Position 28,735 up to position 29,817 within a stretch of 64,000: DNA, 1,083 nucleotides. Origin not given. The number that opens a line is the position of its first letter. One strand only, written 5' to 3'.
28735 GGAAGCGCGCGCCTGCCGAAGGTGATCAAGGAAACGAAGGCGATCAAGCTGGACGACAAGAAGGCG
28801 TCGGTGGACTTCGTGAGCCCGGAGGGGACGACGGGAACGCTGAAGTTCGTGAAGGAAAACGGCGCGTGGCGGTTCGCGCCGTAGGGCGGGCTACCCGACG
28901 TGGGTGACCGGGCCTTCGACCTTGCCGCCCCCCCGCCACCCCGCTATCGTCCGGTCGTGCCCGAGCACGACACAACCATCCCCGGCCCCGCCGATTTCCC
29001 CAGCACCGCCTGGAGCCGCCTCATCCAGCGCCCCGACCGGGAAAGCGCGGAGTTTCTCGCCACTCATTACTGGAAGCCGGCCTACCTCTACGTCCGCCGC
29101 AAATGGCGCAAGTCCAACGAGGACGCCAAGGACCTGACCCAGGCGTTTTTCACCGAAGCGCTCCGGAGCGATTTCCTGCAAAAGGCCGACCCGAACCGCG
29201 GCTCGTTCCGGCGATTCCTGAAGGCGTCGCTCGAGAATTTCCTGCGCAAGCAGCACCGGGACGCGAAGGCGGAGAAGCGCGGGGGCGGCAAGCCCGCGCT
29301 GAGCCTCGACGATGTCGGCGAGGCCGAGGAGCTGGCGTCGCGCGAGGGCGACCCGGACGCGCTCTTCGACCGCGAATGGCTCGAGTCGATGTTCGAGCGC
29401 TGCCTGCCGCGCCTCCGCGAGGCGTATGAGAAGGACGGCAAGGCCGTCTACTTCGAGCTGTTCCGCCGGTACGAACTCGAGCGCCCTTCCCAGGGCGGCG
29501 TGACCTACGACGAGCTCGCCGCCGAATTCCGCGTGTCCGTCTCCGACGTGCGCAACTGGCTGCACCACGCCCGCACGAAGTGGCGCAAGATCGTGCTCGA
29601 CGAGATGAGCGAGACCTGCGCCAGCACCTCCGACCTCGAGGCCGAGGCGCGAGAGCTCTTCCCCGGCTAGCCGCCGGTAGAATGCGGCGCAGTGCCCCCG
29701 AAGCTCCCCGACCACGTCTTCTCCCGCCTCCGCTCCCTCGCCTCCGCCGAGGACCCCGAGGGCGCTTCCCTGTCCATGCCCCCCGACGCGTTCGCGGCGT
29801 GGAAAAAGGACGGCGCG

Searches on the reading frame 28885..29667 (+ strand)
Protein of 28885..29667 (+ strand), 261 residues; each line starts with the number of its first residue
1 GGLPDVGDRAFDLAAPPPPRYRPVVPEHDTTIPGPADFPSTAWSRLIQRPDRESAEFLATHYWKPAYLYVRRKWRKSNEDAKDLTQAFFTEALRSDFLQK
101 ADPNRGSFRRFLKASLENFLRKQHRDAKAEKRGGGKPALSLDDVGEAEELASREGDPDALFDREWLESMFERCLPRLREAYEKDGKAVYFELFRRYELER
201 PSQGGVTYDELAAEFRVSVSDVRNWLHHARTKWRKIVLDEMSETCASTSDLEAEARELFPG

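Call 23: search_protein_families(library=pfam, proteins=[window:28885-29667:+], max_evalue=0.0001)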
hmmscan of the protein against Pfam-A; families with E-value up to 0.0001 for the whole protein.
window:28885-29667:+ (261 aa): 1 family
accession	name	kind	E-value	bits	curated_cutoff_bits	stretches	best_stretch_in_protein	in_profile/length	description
PF07638.17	Sigma70_ECF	-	1.5e-05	25.4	21.1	1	51-234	15-180/185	ECF sigma factor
